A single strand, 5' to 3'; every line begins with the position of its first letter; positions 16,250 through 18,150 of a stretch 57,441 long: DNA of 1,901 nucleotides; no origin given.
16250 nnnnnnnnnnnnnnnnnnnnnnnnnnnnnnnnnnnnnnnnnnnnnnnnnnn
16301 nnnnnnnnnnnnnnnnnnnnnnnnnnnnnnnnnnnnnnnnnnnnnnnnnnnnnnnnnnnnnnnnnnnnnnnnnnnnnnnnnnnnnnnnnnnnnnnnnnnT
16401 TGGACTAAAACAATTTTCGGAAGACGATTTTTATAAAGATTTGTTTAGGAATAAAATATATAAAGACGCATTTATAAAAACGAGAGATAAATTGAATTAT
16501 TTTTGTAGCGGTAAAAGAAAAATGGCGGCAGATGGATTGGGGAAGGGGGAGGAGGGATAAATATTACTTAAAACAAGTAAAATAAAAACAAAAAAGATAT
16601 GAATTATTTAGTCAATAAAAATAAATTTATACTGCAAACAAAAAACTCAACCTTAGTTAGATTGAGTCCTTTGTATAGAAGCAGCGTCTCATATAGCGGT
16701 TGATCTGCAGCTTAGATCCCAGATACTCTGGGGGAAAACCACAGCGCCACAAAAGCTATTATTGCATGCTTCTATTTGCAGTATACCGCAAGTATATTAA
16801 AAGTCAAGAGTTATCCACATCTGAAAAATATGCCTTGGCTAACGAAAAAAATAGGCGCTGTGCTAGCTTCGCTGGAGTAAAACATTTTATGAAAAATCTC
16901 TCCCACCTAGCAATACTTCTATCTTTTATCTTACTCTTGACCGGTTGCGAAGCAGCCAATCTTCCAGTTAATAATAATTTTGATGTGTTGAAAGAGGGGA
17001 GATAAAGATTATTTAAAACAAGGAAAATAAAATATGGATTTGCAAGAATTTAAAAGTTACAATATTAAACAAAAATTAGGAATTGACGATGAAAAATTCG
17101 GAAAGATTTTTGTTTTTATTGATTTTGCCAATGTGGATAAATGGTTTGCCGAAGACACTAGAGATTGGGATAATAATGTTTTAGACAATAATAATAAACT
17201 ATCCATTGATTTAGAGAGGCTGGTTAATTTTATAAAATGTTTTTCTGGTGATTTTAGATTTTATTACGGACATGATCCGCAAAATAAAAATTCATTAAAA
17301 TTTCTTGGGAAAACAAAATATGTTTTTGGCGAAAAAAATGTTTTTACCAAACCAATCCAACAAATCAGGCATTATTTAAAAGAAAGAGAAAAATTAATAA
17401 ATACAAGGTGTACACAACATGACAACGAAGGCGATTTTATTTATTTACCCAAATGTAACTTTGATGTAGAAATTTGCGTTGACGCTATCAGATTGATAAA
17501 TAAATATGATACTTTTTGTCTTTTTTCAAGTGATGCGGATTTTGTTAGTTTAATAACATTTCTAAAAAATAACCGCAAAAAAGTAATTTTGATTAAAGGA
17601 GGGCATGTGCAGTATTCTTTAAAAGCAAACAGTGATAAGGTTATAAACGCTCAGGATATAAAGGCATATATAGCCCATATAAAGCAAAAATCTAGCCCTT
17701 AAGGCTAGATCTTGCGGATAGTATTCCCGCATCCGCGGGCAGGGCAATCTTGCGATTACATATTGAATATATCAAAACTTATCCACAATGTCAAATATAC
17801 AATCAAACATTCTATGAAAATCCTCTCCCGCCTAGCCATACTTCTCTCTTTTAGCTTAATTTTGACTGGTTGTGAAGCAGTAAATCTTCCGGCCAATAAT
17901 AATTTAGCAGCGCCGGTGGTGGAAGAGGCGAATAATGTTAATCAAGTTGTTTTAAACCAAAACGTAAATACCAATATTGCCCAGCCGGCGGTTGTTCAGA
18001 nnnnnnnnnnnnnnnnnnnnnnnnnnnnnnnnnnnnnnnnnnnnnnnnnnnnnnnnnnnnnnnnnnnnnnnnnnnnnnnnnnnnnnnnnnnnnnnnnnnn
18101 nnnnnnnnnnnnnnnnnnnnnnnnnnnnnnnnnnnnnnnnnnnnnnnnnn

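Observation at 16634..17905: NYN-domain nuclease cassette flanked by diverged duplications of the thermonuclease 5-prime region and bracketed by two minus-strand small-RNA units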

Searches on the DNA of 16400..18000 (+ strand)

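Call 7: search_rna_families(source=window, start=16400, end=18000, threshold=evalue, max_evalue=10, show_alignments=3)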
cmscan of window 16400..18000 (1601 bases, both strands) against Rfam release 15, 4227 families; matches with E-value up to 10: 6.
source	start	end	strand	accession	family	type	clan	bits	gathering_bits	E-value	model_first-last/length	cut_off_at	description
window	16677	16773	-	RF02964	DUF3800-V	Gene; sRNA;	-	69.6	37.4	3e-15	1-96/96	no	DUF3800-V RNA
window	17678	17787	-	RF01772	rnk_pseudo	Cis-reg; leader;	-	21.8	55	0.72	1-108/108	no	Pseudomonas rnk leader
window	17259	17280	-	RF01114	TMV_UPD-PK1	Cis-reg;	-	19.9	33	0.66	1-22/22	no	Pseudoknot of upstream pseudoknot domain (UPD) of the 3'UTR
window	17079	17168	+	RF00160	snoZ159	Gene; snRNA; snoRNA; CD-box;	CL00065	19.1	39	2.4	1-86/86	no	Small nucleolar RNA Z159/U59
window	17663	17712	-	RF01464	rliA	Gene; sRNA;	-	16.7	50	1.9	153-202/224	no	Listeria sRNA rliA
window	17502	17554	-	RF01675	CrcZ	Gene; sRNA;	-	9.3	95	10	1-398/398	no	Pseudomonas sRNA CrcZ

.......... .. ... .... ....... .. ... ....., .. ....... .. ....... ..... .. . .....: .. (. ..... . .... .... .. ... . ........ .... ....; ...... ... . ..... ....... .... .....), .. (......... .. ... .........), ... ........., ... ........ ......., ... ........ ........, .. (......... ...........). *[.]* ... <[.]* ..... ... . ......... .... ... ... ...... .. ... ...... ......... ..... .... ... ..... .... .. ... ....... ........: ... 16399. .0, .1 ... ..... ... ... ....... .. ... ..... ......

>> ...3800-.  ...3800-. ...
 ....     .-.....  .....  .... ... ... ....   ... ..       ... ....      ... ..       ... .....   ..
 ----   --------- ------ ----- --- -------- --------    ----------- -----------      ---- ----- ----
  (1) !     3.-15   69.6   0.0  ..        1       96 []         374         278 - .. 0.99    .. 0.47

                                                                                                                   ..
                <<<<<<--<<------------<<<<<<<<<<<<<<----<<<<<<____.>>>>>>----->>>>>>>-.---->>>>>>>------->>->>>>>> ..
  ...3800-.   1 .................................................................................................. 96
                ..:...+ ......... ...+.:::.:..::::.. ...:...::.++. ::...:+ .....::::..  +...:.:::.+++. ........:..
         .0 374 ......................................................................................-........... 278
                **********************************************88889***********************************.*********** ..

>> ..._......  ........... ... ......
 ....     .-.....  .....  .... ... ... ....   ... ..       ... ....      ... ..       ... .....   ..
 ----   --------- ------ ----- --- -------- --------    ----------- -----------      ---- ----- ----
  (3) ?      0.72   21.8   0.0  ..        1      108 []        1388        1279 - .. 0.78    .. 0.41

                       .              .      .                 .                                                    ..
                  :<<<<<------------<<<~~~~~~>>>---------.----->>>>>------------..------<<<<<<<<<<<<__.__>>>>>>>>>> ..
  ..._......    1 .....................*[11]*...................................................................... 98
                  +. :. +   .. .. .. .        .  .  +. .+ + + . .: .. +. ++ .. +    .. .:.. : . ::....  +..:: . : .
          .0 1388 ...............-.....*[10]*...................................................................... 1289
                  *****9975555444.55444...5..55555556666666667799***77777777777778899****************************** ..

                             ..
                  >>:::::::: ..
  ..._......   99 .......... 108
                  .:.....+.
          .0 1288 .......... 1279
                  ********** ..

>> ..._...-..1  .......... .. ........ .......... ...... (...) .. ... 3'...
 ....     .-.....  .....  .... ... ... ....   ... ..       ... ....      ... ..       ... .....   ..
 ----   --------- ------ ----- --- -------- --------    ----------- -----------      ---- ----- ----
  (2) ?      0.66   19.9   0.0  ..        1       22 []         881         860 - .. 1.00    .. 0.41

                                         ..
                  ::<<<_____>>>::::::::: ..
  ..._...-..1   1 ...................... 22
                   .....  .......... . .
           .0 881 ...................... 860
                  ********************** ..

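Call 23: search_rna_families(sources=[L002, L004, L005, L007, L008, L009, L010, L011, L012], threshold=gathering)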
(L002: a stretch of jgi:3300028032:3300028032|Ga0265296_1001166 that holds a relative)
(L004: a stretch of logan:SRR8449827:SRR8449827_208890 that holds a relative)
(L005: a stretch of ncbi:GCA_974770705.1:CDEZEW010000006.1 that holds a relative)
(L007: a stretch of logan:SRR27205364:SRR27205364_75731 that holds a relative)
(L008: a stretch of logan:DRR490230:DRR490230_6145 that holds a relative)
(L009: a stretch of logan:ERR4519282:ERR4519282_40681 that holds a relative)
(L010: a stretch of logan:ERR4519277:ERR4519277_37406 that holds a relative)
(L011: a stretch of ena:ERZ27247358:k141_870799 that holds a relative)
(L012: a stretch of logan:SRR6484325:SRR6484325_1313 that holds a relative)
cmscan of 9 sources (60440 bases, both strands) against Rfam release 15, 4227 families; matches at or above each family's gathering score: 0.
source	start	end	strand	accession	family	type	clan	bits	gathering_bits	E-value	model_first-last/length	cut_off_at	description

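Call 41: build_rna_model(alignment_id=A6, structure=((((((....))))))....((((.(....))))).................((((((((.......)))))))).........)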
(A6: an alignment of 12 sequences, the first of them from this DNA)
Model R1 built from alignment A6 (12 sequences, 84 columns); structure: as given.
model positions 79; base pairs 19; branch points 2; effective number of sequences 2.73; information 0.717 bits per position. Calibrated on 0.2 Mb of random sequence (short: E-values are rough).
structure used (alignment columns):
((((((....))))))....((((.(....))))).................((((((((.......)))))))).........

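Call 42: search_with_rna_model(model_id=R1, sources=[window, L002, L005, L008, L013, L014, L015, L016, L017, L018, L019, L020, L021, L022, L023, L024, L025, L026, L027, L028, L029, L030, L031, L032, L033, L034, L035, L036, L037, L038, L039, L040, L041, L042, L043, L044, L045, L046, L047, L048, L049, L050, L051, L052, L053, L054, L055, L056, L057, L058, L059, L060, L061, L062, L063, L064, L065, L066, L067, L068, L069, L070, L071, L072, L073, L074, L075, L076, L077, L078, L079, L080, L081, L082, L083, L084, L085, L086, L087, L088, L089, L090, L091, L092], max_evalue=1, make_alignment=true)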
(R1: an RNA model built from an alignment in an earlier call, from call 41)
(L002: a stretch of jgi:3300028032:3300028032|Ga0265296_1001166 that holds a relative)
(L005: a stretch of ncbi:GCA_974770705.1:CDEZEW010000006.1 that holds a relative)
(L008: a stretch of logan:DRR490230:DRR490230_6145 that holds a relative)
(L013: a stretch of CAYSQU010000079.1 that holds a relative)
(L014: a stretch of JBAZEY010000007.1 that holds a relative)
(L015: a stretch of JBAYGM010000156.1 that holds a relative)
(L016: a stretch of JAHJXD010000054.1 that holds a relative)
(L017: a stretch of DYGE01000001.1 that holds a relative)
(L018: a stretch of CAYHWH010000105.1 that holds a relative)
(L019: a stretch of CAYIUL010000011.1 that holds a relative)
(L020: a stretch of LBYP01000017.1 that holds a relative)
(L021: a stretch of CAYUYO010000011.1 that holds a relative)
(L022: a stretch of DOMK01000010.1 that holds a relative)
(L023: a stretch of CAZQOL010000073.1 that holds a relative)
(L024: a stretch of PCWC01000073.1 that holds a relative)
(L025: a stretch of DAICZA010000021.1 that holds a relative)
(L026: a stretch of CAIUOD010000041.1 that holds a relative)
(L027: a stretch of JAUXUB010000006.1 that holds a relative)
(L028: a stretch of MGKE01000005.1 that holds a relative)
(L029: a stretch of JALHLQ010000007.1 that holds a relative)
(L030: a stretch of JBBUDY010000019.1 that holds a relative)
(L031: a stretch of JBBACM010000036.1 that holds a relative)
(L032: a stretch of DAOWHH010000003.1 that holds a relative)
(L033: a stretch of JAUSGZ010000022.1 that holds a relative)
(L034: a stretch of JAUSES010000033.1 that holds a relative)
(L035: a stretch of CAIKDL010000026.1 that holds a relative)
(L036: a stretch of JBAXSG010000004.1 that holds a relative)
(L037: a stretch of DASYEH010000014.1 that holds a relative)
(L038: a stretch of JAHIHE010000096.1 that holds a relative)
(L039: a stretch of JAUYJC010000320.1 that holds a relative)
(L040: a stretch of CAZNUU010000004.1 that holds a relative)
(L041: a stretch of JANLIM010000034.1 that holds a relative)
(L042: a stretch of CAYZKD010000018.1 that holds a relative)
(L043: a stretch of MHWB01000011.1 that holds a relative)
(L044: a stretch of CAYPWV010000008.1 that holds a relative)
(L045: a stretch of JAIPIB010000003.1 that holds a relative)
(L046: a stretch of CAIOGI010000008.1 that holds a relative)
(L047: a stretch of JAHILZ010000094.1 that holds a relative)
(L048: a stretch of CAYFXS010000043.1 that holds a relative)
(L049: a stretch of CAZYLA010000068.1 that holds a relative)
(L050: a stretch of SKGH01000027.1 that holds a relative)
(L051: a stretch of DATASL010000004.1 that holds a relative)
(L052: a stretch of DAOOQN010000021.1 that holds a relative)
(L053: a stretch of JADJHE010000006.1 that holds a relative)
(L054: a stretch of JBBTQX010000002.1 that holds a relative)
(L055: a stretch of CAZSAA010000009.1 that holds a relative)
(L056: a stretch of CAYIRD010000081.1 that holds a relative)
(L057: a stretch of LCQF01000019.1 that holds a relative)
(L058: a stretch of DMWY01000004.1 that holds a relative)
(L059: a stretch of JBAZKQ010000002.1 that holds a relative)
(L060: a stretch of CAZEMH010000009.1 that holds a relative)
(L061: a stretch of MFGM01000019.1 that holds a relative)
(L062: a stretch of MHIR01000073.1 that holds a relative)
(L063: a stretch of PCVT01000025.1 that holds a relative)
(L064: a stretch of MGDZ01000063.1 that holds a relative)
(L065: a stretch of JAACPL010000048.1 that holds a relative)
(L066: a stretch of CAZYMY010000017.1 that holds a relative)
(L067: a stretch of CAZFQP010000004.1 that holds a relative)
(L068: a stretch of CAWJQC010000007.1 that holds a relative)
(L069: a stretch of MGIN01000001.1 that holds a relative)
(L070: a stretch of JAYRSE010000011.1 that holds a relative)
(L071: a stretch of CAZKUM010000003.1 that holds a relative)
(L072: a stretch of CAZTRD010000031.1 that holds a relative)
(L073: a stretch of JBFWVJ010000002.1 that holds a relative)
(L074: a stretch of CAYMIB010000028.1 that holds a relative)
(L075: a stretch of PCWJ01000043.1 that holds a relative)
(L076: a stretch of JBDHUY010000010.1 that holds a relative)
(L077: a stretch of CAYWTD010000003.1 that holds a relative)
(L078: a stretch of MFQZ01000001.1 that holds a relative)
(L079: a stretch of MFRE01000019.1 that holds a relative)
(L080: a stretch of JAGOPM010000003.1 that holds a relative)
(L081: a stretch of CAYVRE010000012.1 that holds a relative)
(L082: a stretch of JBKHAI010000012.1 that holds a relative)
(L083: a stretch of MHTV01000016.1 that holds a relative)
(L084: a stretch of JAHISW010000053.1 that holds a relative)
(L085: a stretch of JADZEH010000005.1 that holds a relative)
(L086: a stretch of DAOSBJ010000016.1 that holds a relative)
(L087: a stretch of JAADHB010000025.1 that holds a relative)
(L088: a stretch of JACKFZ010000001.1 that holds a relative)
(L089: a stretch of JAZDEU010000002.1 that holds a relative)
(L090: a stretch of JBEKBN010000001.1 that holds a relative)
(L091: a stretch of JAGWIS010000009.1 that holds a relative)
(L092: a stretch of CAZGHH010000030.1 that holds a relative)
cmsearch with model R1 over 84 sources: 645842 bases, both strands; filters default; matches with E-value up to 1: 85.
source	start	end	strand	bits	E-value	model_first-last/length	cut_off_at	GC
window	17681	17759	-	99.3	5e-16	1-79/79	no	0.49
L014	4642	4720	-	98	8.9e-16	1-79/79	no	0.51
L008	5639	5717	-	97.9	9e-16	1-79/79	no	0.49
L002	5648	5726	-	96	2.1e-15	1-79/79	no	0.49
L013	2775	2852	-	92.5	9.5e-15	1-79/79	no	0.47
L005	5648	5725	-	91.1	1.8e-14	1-79/79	no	0.5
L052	3449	3526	-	87.4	8.9e-14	1-79/79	no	0.6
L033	4648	4727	-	84.1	3.7e-13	1-79/79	no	0.54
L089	4580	4657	-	83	6.1e-13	1-79/79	no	0.47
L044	3772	3848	-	81.8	1e-12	1-79/79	no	0.56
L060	4630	4706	-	80.8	1.5e-12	1-79/79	no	0.47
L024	761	840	-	77.2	7.5e-12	1-79/79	no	0.52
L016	4645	4722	-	77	8.2e-12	1-79/79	no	0.5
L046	4660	4739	-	76.2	1.2e-11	1-79/79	no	0.49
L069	4630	4705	-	75.6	1.5e-11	1-79/79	no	0.51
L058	4639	4715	-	75.4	1.7e-11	1-79/79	no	0.48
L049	3865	3942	-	74.3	2.7e-11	1-79/79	no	0.47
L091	559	635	-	73.5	3.8e-11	1-79/79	no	0.58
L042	4645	4721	-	72.4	6.1e-11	1-79/79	no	0.45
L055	4645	4720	-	71.9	7.5e-11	1-79/79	no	0.54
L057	4555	4631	-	71.4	9.3e-11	1-79/79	no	0.55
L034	2655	2731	-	70.7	1.3e-10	1-79/79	no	0.53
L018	927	1003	-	70.7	1.3e-10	1-79/79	no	0.56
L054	4648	4727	-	70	1.7e-10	1-79/79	no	0.44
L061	4630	4707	-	69.7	2e-10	1-79/79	no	0.49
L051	4649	4727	-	68.1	4e-10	1-79/79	no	0.59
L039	2608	2688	-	67.4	5.3e-10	1-79/79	no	0.57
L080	4645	4719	-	67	6.3e-10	1-79/79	no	0.49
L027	4648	4727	-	66.9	6.7e-10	1-79/79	no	0.54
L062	4630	4708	-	66.8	6.8e-10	1-79/79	no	0.47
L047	4110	4189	-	66.3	8.7e-10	1-79/79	no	0.47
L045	4588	4663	-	64.7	1.7e-09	1-79/79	no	0.45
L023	2690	2770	-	64.2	2.1e-09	1-79/79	no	0.52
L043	4648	4727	-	64.1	2.3e-09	1-79/79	no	0.5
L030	4651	4731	-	63.6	2.8e-09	1-79/79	no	0.57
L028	4645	4724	-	63.5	2.9e-09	1-79/79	no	0.52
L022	4657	4737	-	62.8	4e-09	1-79/79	no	0.48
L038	1690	1771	-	62.6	4.3e-09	1-79/79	no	0.46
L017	4648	4724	-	62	5.5e-09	1-79/79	no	0.47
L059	4645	4723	-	62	5.6e-09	1-79/79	no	0.49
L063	4630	4707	-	61.8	6.2e-09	1-79/79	no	0.47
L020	4649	4727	-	60.4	1.2e-08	1-79/79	no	0.43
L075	1185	1263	-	60.2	1.2e-08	1-79/79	no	0.48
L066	4649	4725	-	60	1.4e-08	1-79/79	no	0.4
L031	4639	4715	-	59.8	1.5e-08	1-79/79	no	0.48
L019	4645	4721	-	59.7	1.6e-08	1-79/79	no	0.47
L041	3995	4068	-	59.6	1.6e-08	1-79/79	no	0.45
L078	4619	4692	-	58.5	2.6e-08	1-79/79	no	0.53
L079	4619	4692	-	58.5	2.6e-08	1-79/79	no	0.53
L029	6141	6215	-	58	3.3e-08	1-79/79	no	0.57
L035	873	942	-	57.2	4.5e-08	1-79/79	no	0.49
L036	4648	4717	-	57.2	4.5e-08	1-79/79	no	0.49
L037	4645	4726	-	56.7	5.8e-08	1-79/79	no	0.52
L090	4644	4719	-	56.2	7e-08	1-79/79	no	0.51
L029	1692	1766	-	55.4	1e-07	1-79/79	no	0.57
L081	4631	4710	-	55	1.2e-07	1-79/79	no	0.47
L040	4648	4714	-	54.9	1.2e-07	1-79/79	no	0.48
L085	4633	4706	-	54.8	1.3e-07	1-79/79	no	0.47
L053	4648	4722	-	53.9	1.9e-07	1-79/79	no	0.43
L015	2055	2120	-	53.5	2.3e-07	1-79/79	no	0.55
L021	4642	4718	-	52.4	3.6e-07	1-79/79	no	0.42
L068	4632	4709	-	51.8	4.9e-07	1-79/79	no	0.55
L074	4591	4670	-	50.1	9.9e-07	1-79/79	no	0.55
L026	4648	4710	-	49.9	1.1e-06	1-79/79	no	0.59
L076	4631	4705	-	49.1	1.6e-06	1-79/79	no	0.55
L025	1717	1790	-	48.7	1.8e-06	1-79/79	no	0.51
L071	4630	4706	-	47.4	3.3e-06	1-79/79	no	0.49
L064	4623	4701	-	47.1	3.8e-06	1-79/79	no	0.57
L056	998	1078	-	46.9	4e-06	1-79/79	no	0.49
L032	4648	4733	-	45.7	7e-06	1-79/79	no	0.38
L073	4672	4746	-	45.6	7.1e-06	1-79/79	no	0.51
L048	4640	4714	-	44.4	1.2e-05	1-79/79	no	0.45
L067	4631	4709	-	43.4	1.9e-05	1-79/79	no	0.42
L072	4633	4708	-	40.2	7.7e-05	1-79/79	no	0.51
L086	3146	3218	-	39.9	8.5e-05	1-79/79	no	0.51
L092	959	1033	-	39.4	0.00011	1-79/79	no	0.47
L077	800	866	-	35.5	0.00058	1-79/79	no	0.45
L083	1043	1120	-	35.1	0.00071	1-79/79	no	0.63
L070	4651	4725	-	33.2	0.0016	1-79/79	no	0.51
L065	615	688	-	31.5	0.0033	1-79/79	no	0.43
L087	1557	1626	-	27.8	0.017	1-79/79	no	0.43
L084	1923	1994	-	26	0.036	1-79/79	no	0.43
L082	4646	4721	-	23.5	0.11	1-79/79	no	0.43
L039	4532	4620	+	22.4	0.18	1-79/79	no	0.53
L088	4639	4719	-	18.5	0.96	1-79/79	no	0.4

Alignment A7: 85 matches aligned to the model, 158 columns, each read 5' to 3' on its own strand. Consensus structure (alignment columns), stored with it:
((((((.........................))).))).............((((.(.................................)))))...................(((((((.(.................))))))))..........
